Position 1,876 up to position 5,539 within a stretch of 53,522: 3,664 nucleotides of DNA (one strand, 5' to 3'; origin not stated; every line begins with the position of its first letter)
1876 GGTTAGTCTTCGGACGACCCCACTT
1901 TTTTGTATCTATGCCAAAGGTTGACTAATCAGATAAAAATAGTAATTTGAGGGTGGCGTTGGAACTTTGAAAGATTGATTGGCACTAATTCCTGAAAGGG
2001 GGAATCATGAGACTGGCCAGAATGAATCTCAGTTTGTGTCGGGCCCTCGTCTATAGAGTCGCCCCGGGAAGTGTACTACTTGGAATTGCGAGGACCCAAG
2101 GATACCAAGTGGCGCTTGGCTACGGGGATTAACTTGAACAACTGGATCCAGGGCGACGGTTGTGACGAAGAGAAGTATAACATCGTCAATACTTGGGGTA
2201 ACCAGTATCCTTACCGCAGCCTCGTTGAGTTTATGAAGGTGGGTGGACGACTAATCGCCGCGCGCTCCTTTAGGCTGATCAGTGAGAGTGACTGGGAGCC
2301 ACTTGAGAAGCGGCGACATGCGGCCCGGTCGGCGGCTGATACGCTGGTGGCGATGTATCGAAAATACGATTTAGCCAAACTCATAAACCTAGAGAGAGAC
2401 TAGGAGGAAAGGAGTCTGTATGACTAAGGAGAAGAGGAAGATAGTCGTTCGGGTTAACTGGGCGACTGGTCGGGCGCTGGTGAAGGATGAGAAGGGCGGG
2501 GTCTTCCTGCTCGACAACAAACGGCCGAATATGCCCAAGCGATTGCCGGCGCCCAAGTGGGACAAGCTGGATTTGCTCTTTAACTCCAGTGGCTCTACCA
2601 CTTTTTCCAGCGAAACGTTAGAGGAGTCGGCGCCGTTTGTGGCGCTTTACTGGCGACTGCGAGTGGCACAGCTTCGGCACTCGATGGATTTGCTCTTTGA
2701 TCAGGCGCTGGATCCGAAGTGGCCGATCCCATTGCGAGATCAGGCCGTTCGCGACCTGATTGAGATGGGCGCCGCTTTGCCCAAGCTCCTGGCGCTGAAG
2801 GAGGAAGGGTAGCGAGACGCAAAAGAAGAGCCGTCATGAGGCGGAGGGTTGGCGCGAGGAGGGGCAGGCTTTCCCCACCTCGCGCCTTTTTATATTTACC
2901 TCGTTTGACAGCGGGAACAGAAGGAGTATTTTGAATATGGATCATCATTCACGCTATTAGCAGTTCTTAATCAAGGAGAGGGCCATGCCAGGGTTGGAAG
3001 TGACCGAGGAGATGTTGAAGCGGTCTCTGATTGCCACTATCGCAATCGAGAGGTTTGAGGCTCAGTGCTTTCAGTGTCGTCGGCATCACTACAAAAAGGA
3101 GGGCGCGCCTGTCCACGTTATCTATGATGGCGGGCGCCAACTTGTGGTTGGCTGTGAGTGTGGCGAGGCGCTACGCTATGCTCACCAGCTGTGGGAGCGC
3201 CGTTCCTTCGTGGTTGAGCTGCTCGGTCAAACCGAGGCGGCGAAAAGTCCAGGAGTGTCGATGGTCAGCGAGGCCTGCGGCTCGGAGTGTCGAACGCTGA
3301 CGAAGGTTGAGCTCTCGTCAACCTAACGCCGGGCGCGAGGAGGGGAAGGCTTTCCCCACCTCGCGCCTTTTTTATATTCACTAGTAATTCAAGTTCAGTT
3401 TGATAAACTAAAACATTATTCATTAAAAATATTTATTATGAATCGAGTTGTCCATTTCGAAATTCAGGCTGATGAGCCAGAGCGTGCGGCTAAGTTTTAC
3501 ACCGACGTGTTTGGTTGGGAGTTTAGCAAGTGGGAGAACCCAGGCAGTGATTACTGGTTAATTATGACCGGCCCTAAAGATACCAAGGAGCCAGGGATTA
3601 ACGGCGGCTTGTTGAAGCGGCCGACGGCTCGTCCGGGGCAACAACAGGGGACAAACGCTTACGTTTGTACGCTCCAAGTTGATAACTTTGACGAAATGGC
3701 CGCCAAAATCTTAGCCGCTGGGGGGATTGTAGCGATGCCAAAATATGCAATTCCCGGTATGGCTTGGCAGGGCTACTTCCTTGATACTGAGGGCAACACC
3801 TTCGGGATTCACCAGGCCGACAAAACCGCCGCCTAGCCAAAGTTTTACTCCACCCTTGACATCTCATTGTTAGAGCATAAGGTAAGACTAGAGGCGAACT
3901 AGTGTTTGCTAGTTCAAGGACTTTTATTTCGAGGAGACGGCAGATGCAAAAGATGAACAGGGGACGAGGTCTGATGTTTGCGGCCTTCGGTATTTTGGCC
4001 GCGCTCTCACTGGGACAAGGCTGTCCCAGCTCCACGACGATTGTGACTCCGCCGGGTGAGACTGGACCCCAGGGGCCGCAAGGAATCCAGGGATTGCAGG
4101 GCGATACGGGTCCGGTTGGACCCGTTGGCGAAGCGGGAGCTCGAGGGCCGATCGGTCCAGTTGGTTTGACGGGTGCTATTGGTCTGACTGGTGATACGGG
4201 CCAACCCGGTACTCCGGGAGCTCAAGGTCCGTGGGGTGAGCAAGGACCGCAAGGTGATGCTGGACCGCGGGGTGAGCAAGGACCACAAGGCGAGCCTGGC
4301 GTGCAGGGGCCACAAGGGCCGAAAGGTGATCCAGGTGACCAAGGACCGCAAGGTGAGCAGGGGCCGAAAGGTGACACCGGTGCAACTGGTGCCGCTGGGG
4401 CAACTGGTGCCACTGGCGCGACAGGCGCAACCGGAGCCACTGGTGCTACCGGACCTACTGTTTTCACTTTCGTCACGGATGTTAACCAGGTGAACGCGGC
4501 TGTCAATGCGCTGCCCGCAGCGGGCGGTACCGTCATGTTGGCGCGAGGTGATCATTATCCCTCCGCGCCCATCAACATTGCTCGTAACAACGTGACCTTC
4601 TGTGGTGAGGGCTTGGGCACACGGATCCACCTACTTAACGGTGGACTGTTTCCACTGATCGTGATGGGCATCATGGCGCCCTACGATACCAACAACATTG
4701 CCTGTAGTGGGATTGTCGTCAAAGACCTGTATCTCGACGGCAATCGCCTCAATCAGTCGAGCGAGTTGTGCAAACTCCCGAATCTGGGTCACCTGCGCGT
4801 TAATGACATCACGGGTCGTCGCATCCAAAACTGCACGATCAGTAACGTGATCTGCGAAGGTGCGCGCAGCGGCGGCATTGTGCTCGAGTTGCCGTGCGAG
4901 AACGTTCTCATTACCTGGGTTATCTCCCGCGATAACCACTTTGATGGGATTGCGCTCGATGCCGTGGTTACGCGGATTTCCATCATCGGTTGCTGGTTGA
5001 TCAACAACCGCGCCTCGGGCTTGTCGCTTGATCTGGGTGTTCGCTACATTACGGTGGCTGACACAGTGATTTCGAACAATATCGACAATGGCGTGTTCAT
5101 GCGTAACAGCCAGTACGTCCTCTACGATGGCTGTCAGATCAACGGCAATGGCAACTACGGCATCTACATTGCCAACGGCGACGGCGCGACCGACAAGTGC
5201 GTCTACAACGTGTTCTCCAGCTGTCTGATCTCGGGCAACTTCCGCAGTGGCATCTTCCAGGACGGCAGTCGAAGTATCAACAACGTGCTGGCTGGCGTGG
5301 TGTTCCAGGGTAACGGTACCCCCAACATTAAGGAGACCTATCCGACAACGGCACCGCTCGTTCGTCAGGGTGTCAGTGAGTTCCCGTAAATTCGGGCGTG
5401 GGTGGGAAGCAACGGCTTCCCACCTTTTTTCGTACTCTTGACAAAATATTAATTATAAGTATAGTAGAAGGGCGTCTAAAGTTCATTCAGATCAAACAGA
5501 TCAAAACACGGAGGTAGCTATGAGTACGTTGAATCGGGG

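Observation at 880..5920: Island of self-contained orphan cassettes around a collagen-stalk/beta-helix surface protein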

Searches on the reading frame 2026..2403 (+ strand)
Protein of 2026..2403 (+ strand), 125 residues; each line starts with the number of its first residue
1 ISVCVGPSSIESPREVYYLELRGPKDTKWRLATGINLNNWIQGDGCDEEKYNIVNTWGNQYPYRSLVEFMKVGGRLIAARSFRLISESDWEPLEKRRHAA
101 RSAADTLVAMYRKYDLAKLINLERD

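Call 5: search_protein_families(library=pfam, max_evalue=0.1, proteins=[window:2071-2403:+])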
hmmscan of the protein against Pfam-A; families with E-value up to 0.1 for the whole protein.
window:2071-2403:+ (110 aa): 0 families

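Call 11: search_protein_families(library=phrogs, max_evalue=0.1, proteins=[window:2071-2403:+])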
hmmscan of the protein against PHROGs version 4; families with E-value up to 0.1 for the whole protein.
window:2071-2403:+ (110 aa): 0 families

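Call 12: search_protein_families(library=padloc, max_evalue=0.1, proteins=[window:2071-2403:+])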
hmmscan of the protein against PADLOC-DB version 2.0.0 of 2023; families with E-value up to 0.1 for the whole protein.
window:2071-2403:+ (110 aa): 1 family
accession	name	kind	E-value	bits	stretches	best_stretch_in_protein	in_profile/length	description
PDLC04404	PDC-M08B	-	0.036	12.8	1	42-76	35-69/96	-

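Call 85: search_protein_families(library=ncbifam, max_evalue=0.1, proteins=[window:2026-2403:+])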
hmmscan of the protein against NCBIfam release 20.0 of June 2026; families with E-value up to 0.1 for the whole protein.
window:2026-2403:+ (125 aa): 0 families

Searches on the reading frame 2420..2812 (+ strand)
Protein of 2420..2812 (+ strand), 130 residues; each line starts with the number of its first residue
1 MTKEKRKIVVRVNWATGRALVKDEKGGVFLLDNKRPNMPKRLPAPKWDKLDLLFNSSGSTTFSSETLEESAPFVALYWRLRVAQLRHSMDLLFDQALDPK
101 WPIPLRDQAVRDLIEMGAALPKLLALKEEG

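Call 5: search_protein_families(library=pfam, max_evalue=0.1, proteins=[window:2420-2812:+])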
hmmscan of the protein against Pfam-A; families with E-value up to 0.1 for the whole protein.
window:2420-2812:+ (130 aa): 0 families

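Call 11: search_protein_families(library=phrogs, max_evalue=0.1, proteins=[window:2420-2812:+])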
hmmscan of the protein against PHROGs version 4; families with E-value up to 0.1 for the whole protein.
window:2420-2812:+ (130 aa): 0 families

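Call 12: search_protein_families(library=padloc, max_evalue=0.1, proteins=[window:2420-2812:+])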
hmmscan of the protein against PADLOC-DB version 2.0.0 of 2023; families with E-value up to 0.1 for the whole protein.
window:2420-2812:+ (130 aa): 1 family
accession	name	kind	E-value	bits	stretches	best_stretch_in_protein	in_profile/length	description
PDLC00852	E1-E2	-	0.064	9.8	1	4-65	183-243/546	E1-E2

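Call 45: search_dna_similar(query=window:2420-2812:+, collection=phages, mode=protein, max_evalue=0.01)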
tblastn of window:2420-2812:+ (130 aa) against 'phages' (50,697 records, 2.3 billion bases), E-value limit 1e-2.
No match.

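Call 82: find_related_loci(query=window:2420-2812:+, collection=viral_contigs, flank=5000)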
Query window:2420-2812:+ (130 aa) in viral_contigs; peptide patterns used: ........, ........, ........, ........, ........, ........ (x = any residue, [..] = any of these).
5 stretches matched a pattern, but none encodes a relative of the query by tblastn (E <= 1e-3).

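Call 85: search_protein_families(library=ncbifam, max_evalue=0.1, proteins=[window:2420-2812:+])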
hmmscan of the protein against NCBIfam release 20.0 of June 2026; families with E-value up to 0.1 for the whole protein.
window:2420-2812:+ (130 aa): 0 families

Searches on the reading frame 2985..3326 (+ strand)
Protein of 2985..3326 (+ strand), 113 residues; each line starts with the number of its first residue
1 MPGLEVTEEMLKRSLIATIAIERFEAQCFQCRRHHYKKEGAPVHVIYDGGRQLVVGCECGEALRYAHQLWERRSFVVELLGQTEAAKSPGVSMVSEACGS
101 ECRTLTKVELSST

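Call 5: search_protein_families(library=pfam, max_evalue=0.1, proteins=[window:2985-3326:+])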
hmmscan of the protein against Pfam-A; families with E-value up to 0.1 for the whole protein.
window:2985-3326:+ (113 aa): 0 families

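Call 11: search_protein_families(library=phrogs, max_evalue=0.1, proteins=[window:2985-3326:+])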
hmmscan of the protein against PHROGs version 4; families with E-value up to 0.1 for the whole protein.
window:2985-3326:+ (113 aa): 0 families

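Call 12: search_protein_families(library=padloc, max_evalue=0.1, proteins=[window:2985-3326:+])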
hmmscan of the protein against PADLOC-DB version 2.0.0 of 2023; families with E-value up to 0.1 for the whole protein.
window:2985-3326:+ (113 aa): 0 families

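Call 81: find_related_loci(query=window:2985-3326:+, collection=viral_contigs, flank=5000)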
Query window:2985-3326:+ (113 aa) in viral_contigs; peptide patterns used: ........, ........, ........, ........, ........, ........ (x = any residue, [..] = any of these).
38 stretches matched a pattern, but none encodes a relative of the query by tblastn (E <= 1e-3).

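Call 85: search_protein_families(library=ncbifam, max_evalue=0.1, proteins=[window:2985-3326:+])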
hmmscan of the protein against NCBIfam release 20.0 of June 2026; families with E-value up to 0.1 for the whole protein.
window:2985-3326:+ (113 aa): 0 families

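Call 91: find_encoding_contigs(protein=window:2985-3326:+, flank=10000, max_places=5)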
Protein window:2985-3326:+ (113 aa): no gene with exactly this product is on record in the collection.

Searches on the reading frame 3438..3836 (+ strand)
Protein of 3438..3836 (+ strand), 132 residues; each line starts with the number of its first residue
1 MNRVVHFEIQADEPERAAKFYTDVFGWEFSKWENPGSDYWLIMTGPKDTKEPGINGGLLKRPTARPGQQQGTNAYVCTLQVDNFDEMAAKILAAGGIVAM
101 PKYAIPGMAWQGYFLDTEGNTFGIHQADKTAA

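Call 5: search_protein_families(library=pfam, max_evalue=0.1, proteins=[window:3438-3836:+])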
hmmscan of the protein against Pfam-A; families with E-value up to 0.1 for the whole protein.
window:3438-3836:+ (132 aa): 3 families
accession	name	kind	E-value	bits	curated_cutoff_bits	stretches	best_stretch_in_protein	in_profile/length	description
PF00903.31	Glyoxalase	-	1.6e-09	38.6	20.6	1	3-122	1-119/121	Glyoxalase/Bleomycin resistance protein/Dioxygenase superfamily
PF22677.2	Ble-like_N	-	1.2e-07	31.8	24.5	1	3-31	1-29/41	Bleomycin resistance protein-like N-terminal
PF18029.7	Glyoxalase_6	-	3.6e-06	28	23.6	1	9-123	4-104/106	Glyoxalase-like domain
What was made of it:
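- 3438..3836 (+): VOC/glyoxalase-family gene: native backbone, not part of any cassette. Pfam PF00903, E 1.6e-9 (call 5).
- On VOC/glyoxalase superfamily (gene 3438): PF00903 at 38.6 bits (cut-off 20.6) (call 5).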

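Call 11: search_protein_families(library=phrogs, max_evalue=0.1, proteins=[window:3438-3836:+])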
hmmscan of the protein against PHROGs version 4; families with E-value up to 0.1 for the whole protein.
window:3438-3836:+ (132 aa): 1 family
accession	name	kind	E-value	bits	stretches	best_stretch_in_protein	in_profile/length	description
phrog_14937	-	unknown function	0.0021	19.3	1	3-128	4-128/130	-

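Call 12: search_protein_families(library=padloc, max_evalue=0.1, proteins=[window:3438-3836:+])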
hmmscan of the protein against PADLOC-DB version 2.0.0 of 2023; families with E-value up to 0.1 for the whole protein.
window:3438-3836:+ (132 aa): 0 families

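Call 56: find_related_loci(query=window:3438-3836:+, collection=genome_contigs, flank=10000)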
Query window:3438-3836:+ (132 aa) in genome_contigs; peptide patterns used: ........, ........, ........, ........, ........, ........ (x = any residue, [..] = any of these).
73 stretches matched a pattern; 25 encode a relative of the query (tblastn E <= 1e-3); 25 distinct loci.
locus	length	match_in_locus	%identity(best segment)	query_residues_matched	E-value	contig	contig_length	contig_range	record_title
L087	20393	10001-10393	73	1-131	6e-65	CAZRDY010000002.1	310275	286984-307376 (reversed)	MAG TPA_asm: uncultured Gammaproteobacteria bacterium isolate SRP285395_co1_532 genome assembly, contig: NODE_14_length_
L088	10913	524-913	73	1-131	8e-64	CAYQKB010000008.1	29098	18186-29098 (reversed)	MAG TPA_asm: uncultured Candidatus Saccharibacteria bacterium isolate SRP193066_co2_439 genome assembly, contig: NODE_83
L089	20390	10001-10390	70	1-129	2e-63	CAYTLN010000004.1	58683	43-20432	MAG TPA_asm: uncultured Gammaproteobacteria bacterium isolate SRP286056_co1_88 genome assembly, contig: NODE_487_length_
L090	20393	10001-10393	73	1-131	2e-63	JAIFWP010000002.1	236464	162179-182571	MAG: Candidatus Parcubacteria bacterium isolate viral-cat_52_19 PAFVLPS_2018_scaffold_420, whole genome shotgun sequence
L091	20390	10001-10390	70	2-131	4e-63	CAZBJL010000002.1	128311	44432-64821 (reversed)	MAG TPA_asm: uncultured Candidatus Saccharibacteria bacterium isolate SRP278252_co2_184 genome assembly, contig: NODE_17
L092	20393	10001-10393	68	1-131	9e-63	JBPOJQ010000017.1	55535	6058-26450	MAG: Candidatus Magasanikiibacteriota bacterium isolate MAG_812 c_000000621913, whole genome shotgun sequence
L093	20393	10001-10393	67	1-131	3e-61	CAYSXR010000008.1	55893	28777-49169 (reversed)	MAG TPA_asm: uncultured Gammaproteobacteria bacterium isolate SRP286056_co2_340 genome assembly, contig: NODE_602_length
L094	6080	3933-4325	71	1-131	8e-61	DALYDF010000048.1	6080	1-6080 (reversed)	MAG TPA_asm: Candidatus Magasanikbacteria bacterium isolate CTOTU14220 NODE_3611_length_6080_cov_3.581909, whole genome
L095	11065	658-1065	67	1-131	1e-60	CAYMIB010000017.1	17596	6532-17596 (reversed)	MAG TPA_asm: uncultured Candidatus Saccharibacteria bacterium isolate ERP113451_co3_83 genome assembly, contig: NODE_239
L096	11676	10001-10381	72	1-126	1e-60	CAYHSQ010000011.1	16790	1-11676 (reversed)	MAG TPA_asm: uncultured Candidatus Saccharibacteria bacterium isolate ERP119705_co14_88 genome assembly, contig: NODE_36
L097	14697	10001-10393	68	1-131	4e-60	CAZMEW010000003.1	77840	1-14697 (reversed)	MAG TPA_asm: uncultured Gammaproteobacteria bacterium isolate SRP278252_co2_113 genome assembly, contig: NODE_472_length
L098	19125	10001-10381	70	1-127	4e-60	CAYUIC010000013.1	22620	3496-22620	MAG TPA_asm: uncultured Gammaproteobacteria bacterium isolate SRP278252_co2_883 genome assembly, contig: NODE_4580_lengt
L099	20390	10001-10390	69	1-131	7e-60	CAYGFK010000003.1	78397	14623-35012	MAG TPA_asm: uncultured Candidatus Saccharibacteria bacterium isolate ERP113451_co3_24 genome assembly, contig: NODE_115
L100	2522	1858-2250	67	1-131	8e-60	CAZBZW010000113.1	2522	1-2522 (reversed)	MAG TPA_asm: uncultured Candidatus Peribacteria bacterium isolate SRP278252_co2_80 genome assembly, contig: NODE_96101_l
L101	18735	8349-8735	67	1-131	2e-57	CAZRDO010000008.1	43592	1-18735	MAG TPA_asm: uncultured Candidatus Saccharibacteria bacterium isolate SRP219642_co5_552 genome assembly, contig: NODE_11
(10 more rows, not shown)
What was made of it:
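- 3438..3836 (+): Homologs in 25 genomes, mostly CPR MAGs (call 56).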

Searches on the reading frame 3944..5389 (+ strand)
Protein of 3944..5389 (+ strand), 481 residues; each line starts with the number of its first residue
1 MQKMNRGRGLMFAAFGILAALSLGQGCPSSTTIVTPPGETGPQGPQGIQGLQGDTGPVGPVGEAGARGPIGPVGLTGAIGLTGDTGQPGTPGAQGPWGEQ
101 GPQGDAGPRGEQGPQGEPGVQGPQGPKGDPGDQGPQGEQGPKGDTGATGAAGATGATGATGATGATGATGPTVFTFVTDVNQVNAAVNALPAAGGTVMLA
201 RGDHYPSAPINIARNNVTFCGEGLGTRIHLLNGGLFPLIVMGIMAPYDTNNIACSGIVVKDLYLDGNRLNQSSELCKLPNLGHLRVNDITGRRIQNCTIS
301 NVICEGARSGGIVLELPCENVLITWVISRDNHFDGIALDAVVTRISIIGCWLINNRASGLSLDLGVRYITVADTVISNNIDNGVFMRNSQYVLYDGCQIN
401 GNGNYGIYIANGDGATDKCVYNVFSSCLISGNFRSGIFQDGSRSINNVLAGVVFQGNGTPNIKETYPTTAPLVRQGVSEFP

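Call 5: search_protein_families(library=pfam, max_evalue=0.1, proteins=[window:3944-5389:+])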
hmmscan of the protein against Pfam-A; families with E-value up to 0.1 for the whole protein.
window:3944-5389:+ (481 aa): 3 families
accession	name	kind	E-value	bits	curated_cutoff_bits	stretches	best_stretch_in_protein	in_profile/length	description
PF01391.23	Collagen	-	6.7e-22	77.5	27.2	3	113-171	1-59/60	Collagen triple helix repeat (20 copies)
PF13229.12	Beta_helix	-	2.8e-09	37.2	25.9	2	368-458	56-138/158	Right handed beta helix region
PF05048.19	NosD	-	4.5e-07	30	23.6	1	293-424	23-169/212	Periplasmic copper-binding protein (NosD)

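Call 11: search_protein_families(library=phrogs, max_evalue=0.1, proteins=[window:3944-5389:+])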
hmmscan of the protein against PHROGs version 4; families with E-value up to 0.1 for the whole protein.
window:3944-5389:+ (481 aa): 43 families (the best 25 are shown)
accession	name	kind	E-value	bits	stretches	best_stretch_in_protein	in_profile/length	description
phrog_6320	-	tail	5.5e-31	109.1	1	38-193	80-229/745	tail fiber protein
phrog_5073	-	tail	7.7e-31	108.7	2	80-185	267-372/519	tail fiber protein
phrog_819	-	tail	1.1e-25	91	2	82-172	492-582/1024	tail protein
phrog_8745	-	tail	5.6e-22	78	2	75-194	1381-1500/1803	tail fiber protein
phrog_366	-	tail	1.3e-19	72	3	106-172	314-383/474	tail fiber protein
phrog_29268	-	unknown function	1.1e-18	67.8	2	91-194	417-520/653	-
phrog_3420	-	unknown function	4.1e-17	62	1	24-178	171-327/929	-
phrog_18350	-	tail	1.4e-16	61.9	2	31-130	95-198/253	tail fiber protein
phrog_38806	-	unknown function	1.4e-14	55.1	2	89-175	67-153/285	-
phrog_1806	-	tail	1.5e-14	55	1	38-175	105-238/276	collagen like minor tail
phrog_28263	-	tail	1.9e-14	52.9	1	29-171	577-778/1400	tail fiber protein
phrog_32123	-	unknown function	2.4e-14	53.5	2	80-200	221-334/532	-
phrog_1658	-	unknown function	7e-14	53.1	3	110-226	46-161/239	-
phrog_10972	-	tail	8.9e-14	52.7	3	94-137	156-202/343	tail fiber protein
phrog_30509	-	tail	1.4e-13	51.6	3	106-176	44-117/254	collagen like minor tail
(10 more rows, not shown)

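Call 12: search_protein_families(library=padloc, max_evalue=0.1, proteins=[window:3944-5389:+])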
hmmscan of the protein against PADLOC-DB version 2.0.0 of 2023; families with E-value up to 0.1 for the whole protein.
window:3944-5389:+ (481 aa): 0 families
